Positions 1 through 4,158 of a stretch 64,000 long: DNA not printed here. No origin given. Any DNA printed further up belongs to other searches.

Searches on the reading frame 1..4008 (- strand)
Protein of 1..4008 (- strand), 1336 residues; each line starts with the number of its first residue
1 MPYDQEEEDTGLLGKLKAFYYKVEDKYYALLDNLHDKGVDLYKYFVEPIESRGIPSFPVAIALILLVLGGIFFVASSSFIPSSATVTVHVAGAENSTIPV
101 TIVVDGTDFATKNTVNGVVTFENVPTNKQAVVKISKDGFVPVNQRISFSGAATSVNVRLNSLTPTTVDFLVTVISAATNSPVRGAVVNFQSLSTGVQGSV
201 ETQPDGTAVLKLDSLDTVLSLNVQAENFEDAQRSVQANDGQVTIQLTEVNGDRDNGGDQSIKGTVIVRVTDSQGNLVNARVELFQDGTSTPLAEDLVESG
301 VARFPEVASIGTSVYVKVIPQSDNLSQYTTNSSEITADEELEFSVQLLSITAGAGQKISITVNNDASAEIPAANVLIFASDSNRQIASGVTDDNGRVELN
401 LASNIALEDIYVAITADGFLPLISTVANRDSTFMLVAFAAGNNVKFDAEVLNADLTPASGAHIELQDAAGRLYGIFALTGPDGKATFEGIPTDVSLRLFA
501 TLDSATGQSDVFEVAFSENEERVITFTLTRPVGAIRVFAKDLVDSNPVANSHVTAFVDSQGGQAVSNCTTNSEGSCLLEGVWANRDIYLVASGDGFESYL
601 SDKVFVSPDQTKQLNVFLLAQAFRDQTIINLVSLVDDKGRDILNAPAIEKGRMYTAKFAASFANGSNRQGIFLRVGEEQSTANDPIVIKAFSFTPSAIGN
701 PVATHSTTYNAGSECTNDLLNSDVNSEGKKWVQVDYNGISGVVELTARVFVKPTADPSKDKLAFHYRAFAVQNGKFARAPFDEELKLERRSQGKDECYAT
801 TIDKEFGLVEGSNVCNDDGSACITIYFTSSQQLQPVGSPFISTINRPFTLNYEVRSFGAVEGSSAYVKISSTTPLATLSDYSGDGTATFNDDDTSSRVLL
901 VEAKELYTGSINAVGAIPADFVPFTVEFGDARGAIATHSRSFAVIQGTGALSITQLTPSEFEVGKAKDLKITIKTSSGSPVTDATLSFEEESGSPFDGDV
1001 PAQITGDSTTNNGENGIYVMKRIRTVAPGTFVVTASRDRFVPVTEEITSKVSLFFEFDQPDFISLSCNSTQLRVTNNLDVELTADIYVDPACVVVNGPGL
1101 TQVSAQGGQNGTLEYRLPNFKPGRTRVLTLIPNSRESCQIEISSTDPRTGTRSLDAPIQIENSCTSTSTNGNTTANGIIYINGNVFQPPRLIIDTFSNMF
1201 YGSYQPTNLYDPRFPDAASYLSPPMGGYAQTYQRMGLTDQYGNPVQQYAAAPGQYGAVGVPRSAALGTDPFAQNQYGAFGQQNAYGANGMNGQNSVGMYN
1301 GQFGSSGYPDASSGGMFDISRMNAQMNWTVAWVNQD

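Call 10: search_protein_families(library=pfam, proteins=[window:1-4008:-], max_evalue=0.1)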
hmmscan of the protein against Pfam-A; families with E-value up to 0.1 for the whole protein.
window:1-4008:- (1336 aa): 6 families
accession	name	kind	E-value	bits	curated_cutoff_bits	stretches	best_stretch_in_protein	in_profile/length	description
PF13620.12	CarboxypepD_reg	-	7.7e-23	81.1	32.3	4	536-617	3-80/82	Carboxypeptidase regulatory-like domain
PF11974.14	bMG3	-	1.2e-06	28.9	34.9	0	359-404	16-61/103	Bacterial alpha-2-macroglobulin MG3 domain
PF08308.17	PEGA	-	0.0026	18.1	20.8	0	128-160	35-68/71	PEGA domain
PF13115.11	YtkA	-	0.031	15.4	25.9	0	955-1021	11-71/85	YtkA-like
PF14221.11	DUF4330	-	0.039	14.5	27.6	1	59-203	20-155/167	Domain of unknown function (DUF4330)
PF13473.12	Cupredoxin_1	-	0.074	13.5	27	0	1030-1090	22-82/104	Cupredoxin-like domain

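Call 11: search_protein_families(library=ncbifam, proteins=[window:1-4008:-], max_evalue=0.1)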
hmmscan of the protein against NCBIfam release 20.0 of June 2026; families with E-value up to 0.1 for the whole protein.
window:1-4008:- (1336 aa): 1 family
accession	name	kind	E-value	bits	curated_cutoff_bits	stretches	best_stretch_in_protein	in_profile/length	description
NF058648.1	ECF_sub_HI1622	equivalog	0.084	12.8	100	0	355-410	24-76/180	NikL family nickel/cobalt ECF transporter subunit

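Call 25: find_homologous_proteins(query=window:1-4008:-, max_evalue=0.00001)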
Query window:1-4008:- (1336 aa): 7 proteins with E <= 0.00001 among 8000 candidates.
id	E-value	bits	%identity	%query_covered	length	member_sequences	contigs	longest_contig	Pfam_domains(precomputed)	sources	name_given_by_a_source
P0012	0.0e+0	2958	100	100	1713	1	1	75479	PF11974.15,PF13620.13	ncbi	ncbi:MAG: hypothetical protein V1722_00210, partial [Candidatus Micrarchaeota archaeon]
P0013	0.0e+0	1696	58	100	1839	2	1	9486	PF13620.13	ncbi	-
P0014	0.0e+0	1662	58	100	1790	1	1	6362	PF11974.15,PF13620.13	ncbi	ncbi:MAG: hypothetical protein V1722_05195, partial [Candidatus Micrarchaeota archaeon]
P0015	0.0e+0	1275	58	75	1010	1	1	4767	PF11974.15,PF13620.13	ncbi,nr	ncbi:MAG: carboxypeptidase-like regulatory domain-containing protein, partial [Candidatus Micrarchae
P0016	2.6e-102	362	29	81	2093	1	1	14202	PF17789.8,PF11974.15,PF24025.2,PF13620.13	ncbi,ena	-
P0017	6.1e-58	215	26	88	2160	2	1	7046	PF17802.8,PF13620.13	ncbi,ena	-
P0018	2.4e-24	103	38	11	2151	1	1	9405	PF13620.13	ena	-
